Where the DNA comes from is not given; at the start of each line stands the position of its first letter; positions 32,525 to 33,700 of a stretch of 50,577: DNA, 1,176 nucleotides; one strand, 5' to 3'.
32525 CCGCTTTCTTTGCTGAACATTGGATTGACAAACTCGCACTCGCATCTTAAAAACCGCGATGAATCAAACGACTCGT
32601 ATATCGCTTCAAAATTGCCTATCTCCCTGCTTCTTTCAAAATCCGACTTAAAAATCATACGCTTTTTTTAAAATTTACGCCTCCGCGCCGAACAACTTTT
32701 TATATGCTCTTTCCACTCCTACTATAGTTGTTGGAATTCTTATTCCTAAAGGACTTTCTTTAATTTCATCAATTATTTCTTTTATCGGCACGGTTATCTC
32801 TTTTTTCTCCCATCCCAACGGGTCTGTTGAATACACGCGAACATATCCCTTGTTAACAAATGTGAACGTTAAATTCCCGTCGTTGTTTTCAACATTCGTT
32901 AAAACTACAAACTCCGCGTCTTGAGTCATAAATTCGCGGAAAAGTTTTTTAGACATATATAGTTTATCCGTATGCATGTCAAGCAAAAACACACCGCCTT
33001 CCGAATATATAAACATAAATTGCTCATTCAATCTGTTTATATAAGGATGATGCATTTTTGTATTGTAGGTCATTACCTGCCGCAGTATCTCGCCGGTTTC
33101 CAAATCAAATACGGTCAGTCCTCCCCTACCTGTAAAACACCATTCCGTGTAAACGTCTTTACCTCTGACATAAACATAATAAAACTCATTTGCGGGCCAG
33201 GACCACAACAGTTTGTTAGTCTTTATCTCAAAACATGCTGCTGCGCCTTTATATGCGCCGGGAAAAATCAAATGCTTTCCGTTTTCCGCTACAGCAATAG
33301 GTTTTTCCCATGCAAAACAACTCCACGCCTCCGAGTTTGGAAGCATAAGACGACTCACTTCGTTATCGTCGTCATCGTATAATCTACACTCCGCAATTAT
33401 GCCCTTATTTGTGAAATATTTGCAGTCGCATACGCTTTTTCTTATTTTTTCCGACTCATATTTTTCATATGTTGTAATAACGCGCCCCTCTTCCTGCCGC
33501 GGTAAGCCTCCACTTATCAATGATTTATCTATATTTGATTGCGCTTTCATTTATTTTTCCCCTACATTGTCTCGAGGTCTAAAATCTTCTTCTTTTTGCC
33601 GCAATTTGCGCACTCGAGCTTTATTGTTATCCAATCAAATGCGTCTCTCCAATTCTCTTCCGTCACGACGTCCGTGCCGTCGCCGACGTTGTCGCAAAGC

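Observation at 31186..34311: Compact low-GC four-gene cassette of unrecognisable cytoplasmic proteins next to tRNA-Asn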

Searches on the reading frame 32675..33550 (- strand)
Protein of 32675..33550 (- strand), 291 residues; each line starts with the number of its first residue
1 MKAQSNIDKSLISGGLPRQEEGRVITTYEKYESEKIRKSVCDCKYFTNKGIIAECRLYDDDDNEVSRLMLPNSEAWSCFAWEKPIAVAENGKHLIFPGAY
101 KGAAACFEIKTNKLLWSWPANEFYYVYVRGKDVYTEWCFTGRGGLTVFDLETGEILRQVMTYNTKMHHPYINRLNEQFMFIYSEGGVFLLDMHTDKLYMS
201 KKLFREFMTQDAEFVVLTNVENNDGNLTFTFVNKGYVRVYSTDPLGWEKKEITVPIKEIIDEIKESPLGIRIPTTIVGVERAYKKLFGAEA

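Call 4: search_protein_families(library=pfam, proteins=[window:32675-33550:-], max_evalue=1)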
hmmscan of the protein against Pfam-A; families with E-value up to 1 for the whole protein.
window:32675-33550:- (291 aa): 4 families
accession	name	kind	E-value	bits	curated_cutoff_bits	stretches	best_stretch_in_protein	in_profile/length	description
PF13360.13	PQQ_2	-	0.0031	17.6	27.6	1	90-158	170-232/233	Outer membrane protein assembly factor BamB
PF23073.1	DUF7045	-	0.0058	17.2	27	1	104-142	41-79/100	Domain of unknown function (DUF7045)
PF13570.13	Beta-prop_ACSF4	-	0.064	13.1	133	0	86-124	97-135/329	Beta-alanine-activating enzyme, beta-propeller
PF20660.2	DUF6812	-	0.29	11.6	27.1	1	206-237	16-53/53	Family of unknown function (DUF6812)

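Call 5: search_protein_families(library=padloc, proteins=[window:32675-33550:-], max_evalue=1)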
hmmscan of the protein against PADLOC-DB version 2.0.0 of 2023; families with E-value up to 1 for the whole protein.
window:32675-33550:- (291 aa): 0 families

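Call 6: search_protein_families(library=ncbifam, proteins=[window:32675-33550:-], max_evalue=1)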
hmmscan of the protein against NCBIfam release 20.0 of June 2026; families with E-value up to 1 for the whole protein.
window:32675-33550:- (291 aa): 3 families
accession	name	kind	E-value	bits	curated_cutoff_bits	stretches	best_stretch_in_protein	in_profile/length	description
NF052355.1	Ralst_lectin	equivalog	0.042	14.1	100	1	53-142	13-78/86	fucose-binding lectin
TIGR03300.1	assembly_YfgL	equivalog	0.17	10.5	285.2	1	95-136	244-285/377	outer membrane protein assembly factor BamB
NF006465.1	PRK08868.1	equivalog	0.21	12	154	0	140-159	97-116/134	flagellar protein FlaG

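Call 11: find_encoding_contigs(protein=window:32675-33550:-, flank=10000, max_places=10)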
Protein window:32675-33550:- (291 aa): 8 contigs read that carry it; 4 places shown.
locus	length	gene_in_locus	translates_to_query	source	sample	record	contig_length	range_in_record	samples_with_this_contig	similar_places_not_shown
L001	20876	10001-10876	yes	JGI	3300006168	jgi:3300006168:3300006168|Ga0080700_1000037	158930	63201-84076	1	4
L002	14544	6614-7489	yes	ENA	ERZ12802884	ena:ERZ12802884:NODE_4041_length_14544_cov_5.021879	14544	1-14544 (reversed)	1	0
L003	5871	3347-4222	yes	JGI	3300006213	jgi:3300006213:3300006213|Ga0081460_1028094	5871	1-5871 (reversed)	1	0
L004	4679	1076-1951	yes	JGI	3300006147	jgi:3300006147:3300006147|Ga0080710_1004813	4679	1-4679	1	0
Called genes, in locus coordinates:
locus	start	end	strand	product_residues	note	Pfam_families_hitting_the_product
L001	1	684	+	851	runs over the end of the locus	PF00521:DNA_topoisoIV, PF03989:DNA_gyraseA_C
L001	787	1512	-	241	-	PF01048:PNP_UDP_1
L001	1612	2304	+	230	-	PF02527:GidB, PF13649:Methyltransf_25 (weak), PF13847:Methyltransf_31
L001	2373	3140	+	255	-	PF00142:Fer4_NifH, PF01656:CbiA, PF02374:ArsA_ATPase (weak), PF06564:CBP_BcsQ, PF09140:MipZ, PF10609:ParA, PF13614:AAA_31, PF00448:SRP54 (faint)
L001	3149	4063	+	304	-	PF02195:ParB_N, PF08535:KorB (faint), PF17762:HTH_ParB, PF01381:HTH_3 (weak)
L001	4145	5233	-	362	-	PF02463:SMC_N, PF13175:AAA_15, PF13476:AAA_23, PF13304:AAA_21 (faint)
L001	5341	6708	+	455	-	PF01695:IstB_IS21, PF00308:Bac_DnaA, PF08299:Bac_DnaA_C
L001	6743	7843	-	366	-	PF00712:DNA_pol3_beta, PF02767:DNA_pol3_beta_2 (weak), PF00712:DNA_pol3_beta (weak), PF02767:DNA_pol3_beta_2, PF02768:DNA_pol3_beta_3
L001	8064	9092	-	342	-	PF11449:ArsP_2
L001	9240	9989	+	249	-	-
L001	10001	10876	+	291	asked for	-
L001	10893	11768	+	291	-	-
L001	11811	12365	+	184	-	-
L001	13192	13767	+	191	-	PF28474:DUF8412, PF13376:OmdA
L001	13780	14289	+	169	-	PF00583:Acetyltransf_1, PF08445:FR47 (weak)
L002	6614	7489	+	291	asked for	-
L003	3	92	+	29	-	?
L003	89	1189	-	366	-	PF00712:DNA_pol3_beta, PF02767:DNA_pol3_beta_2 (weak), PF00712:DNA_pol3_beta (weak), PF02767:DNA_pol3_beta_2, PF02768:DNA_pol3_beta_3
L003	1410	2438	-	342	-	PF11449:ArsP_2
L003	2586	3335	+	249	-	-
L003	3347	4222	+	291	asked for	-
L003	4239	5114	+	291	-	-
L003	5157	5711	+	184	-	-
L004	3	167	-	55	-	?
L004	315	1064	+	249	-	-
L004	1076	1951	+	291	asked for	-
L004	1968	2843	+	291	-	-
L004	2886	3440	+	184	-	-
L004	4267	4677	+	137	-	?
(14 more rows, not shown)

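Call 12: search_protein_families(library=phrogs, proteins=[window:32675-33550:-], max_evalue=1)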
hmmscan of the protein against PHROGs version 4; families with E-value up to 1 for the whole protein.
window:32675-33550:- (291 aa): 0 families

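Call 13: find_homologous_proteins(query=window:32675-33550:-, max_evalue=0.001)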
Query window:32675-33550:- (291 aa): 6 proteins with E <= 0.001 among 913 candidates.
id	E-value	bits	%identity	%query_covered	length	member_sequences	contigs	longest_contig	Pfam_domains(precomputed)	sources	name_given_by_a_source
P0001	2.4e-192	656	100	97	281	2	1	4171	-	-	-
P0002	1.4e-148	512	73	100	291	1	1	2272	-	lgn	-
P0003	3.0e-117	409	61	99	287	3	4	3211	-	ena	-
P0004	1.2e-100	355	53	100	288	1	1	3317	-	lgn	-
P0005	2.8e-90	321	50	99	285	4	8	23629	-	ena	-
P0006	3.4e-87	311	48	99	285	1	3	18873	-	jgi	-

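Call 14: find_encoding_contigs(protein=P0005, flank=10000, max_places=6)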
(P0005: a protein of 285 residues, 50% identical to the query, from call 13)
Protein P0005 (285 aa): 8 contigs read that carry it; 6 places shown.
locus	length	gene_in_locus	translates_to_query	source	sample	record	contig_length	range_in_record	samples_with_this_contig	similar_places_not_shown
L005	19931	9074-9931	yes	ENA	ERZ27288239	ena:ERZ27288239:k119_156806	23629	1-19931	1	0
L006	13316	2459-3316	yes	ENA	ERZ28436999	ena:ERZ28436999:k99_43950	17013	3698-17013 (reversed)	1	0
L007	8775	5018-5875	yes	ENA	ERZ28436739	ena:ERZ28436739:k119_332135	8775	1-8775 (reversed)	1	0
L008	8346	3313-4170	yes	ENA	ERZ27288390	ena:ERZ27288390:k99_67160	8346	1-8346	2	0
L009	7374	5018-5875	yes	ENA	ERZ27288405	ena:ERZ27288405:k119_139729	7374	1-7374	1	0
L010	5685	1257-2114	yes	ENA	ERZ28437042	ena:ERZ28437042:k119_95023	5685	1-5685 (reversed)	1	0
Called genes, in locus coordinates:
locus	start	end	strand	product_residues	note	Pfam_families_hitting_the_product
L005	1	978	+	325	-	?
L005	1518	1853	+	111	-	PF12844:HTH_19 (faint), PF01381:HTH_3 (weak), PF13443:HTH_26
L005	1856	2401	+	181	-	PF12844:HTH_19, PF13560:HTH_31 (faint), PF01381:HTH_3, PF13443:HTH_26 (weak)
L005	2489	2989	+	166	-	-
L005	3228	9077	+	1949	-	PF09479:Flg_new (weak), PF18998:Flg_new_2 (faint), PF07591:PT-HINT, PF13403:Hint_2 (weak), PF14890:Intein_splicing (weak)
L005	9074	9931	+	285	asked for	-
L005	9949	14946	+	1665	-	PF07523:Big_3 (faint)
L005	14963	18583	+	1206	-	-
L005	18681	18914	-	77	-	-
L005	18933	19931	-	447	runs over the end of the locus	PF14284:PcfJ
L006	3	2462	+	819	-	?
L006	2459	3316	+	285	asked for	-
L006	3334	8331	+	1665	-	PF07523:Big_3 (faint)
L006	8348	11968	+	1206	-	-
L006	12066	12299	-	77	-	-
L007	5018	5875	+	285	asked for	-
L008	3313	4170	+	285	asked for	-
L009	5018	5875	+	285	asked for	-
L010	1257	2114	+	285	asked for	-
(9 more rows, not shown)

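Call 15: find_encoding_contigs(protein=P0006, flank=10000, max_places=6)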
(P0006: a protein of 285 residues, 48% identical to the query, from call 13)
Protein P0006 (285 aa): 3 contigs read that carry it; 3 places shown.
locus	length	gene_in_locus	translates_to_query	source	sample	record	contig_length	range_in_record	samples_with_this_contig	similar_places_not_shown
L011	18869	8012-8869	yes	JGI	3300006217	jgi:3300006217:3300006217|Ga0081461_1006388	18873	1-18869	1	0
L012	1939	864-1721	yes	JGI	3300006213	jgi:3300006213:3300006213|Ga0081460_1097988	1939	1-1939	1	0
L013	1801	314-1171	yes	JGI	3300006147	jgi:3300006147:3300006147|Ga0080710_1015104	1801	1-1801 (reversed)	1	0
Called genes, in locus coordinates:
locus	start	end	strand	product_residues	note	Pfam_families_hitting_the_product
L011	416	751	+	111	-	PF01381:HTH_3 (weak), PF13443:HTH_26 (weak)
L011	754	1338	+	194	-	PF12844:HTH_19, PF13443:HTH_26 (faint), PF01381:HTH_3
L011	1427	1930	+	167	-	-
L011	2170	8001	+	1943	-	PF09479:Flg_new (weak), PF07591:PT-HINT, PF13403:Hint_2 (weak), PF14890:Intein_splicing (weak)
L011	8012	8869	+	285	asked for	-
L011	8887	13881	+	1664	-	PF07523:Big_3 (faint)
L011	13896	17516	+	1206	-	-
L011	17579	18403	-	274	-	PF02384:N6_Mtase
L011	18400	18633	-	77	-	-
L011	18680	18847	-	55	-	-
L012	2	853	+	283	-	?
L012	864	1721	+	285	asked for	-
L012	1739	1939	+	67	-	?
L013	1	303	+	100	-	?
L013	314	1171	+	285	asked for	-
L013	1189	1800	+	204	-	?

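Call 17: search_protein_families(library=pfam, proteins=[L005:3228-9077:+, L005:9949-14946:+, L005:14963-18583:+, L005:2489-2989:+], max_evalue=0.01)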
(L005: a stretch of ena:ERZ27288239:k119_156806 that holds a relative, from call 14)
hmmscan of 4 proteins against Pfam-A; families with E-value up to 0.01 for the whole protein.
L005:3228-9077:+ (1949 aa): 6 families
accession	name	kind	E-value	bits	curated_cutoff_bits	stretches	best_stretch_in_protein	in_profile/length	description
PF07591.16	PT-HINT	-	8e-27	94.6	27.7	1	1720-1849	2-136/137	Pretoxin HINT domain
PF09479.16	Flg_new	-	1e-13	51.6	27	1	877-935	2-64/65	Listeria-Bacteroides repeat domain (List_Bact_rpt)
PF14890.11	Intein_splicing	-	2.1e-09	37.8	35.8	1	1749-1808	34-98/155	Intein splicing domain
PF13403.11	Hint_2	-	7.2e-08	33.4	28.4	1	1713-1762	2-46/147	Hint domain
PF18998.6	Flg_new_2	-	4.5e-07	30.2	23.6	1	888-940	17-72/73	Divergent InlB B-repeat domain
PF01079.26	Hint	-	3.9e-05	23.8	29.7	1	1708-1795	8-98/213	Hint module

L005:9949-14946:+ (1665 aa): 4 families
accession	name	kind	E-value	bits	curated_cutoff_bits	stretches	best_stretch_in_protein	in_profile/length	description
PF07523.18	Big_3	-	2.9e-14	53.5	21.2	0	631-661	1-31/68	Bacterial Ig-like domain (group 3)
PF18998.6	Flg_new_2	-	0.00085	19.7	23.6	0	905-940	31-71/73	Divergent InlB B-repeat domain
PF09479.16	Flg_new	-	0.0015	19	27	0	874-936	4-64/65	Listeria-Bacteroides repeat domain (List_Bact_rpt)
PF16390.11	DUF4999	-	0.0069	16.9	25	0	189-215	46-72/76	Domain of unknown function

L005:14963-18583:+ (1206 aa): 1 family
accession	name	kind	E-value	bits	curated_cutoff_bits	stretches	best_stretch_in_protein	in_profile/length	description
PF01079.26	Hint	-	0.00054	20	29.7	1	972-1108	8-146/213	Hint module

L005:2489-2989:+ (166 aa): 0 families

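Call 34: find_encoding_contigs(protein=P0003, flank=10000, max_places=6)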
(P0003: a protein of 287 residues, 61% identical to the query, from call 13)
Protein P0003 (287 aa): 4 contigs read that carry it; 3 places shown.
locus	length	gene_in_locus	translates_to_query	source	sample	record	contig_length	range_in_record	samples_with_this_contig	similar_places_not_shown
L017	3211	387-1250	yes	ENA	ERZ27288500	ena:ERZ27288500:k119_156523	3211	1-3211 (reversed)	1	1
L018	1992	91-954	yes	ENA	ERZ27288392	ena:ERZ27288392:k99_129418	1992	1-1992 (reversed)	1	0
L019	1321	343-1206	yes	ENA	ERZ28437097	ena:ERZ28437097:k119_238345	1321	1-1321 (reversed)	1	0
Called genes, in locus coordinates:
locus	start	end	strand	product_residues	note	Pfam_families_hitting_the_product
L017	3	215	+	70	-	?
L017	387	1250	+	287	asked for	-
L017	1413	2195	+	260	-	PF24716:WapI (weak)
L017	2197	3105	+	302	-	PF00135:COesterase, PF20434:BD-FAE, PF07859:Abhydrolase_3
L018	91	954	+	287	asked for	-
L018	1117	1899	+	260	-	PF24716:WapI (weak)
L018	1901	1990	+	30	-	?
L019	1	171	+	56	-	?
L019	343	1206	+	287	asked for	-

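Call 35: find_encoding_contigs(protein=P0004, flank=10000, max_places=6)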
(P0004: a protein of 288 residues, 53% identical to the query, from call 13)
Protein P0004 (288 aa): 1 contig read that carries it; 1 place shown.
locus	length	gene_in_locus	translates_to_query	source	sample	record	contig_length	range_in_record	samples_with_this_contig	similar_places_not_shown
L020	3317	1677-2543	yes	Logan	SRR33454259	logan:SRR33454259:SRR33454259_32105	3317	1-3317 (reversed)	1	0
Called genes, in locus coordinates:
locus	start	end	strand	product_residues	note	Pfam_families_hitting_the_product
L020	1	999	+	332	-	?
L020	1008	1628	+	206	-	PF01813:ATP-synt_D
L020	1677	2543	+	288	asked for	-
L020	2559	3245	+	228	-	PF00657:Lipase_GDSL, PF13472:Lipase_GDSL_2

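Call 36: find_encoding_contigs(protein=P0002, flank=10000, max_places=6)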
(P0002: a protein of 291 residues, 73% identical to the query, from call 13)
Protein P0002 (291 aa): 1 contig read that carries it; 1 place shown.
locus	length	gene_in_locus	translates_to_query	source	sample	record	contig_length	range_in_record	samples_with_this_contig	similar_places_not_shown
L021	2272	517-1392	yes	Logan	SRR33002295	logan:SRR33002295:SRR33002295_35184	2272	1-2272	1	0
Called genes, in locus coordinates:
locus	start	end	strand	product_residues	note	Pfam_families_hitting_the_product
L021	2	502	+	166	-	?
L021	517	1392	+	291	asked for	-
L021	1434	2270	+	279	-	?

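Call 40: search_protein_families(library=pfam, proteins=[L017:1413-2195:+, L005:2489-2989:+], max_evalue=1)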
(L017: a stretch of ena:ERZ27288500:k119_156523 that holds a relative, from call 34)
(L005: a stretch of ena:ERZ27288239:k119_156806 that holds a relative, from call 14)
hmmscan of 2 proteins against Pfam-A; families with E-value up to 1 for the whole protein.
L017:1413-2195:+ (260 aa): 1 family
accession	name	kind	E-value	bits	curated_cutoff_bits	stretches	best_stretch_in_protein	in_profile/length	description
PF24716.1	WapI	-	4.3e-06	27.4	27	1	15-139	12-135/138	Immunity protein WapI-like family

L005:2489-2989:+ (166 aa): 1 family
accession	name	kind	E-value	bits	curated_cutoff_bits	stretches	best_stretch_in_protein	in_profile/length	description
PF00203.26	Ribosomal_S19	-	0.15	12.4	27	1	65-100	24-59/81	Ribosomal protein S19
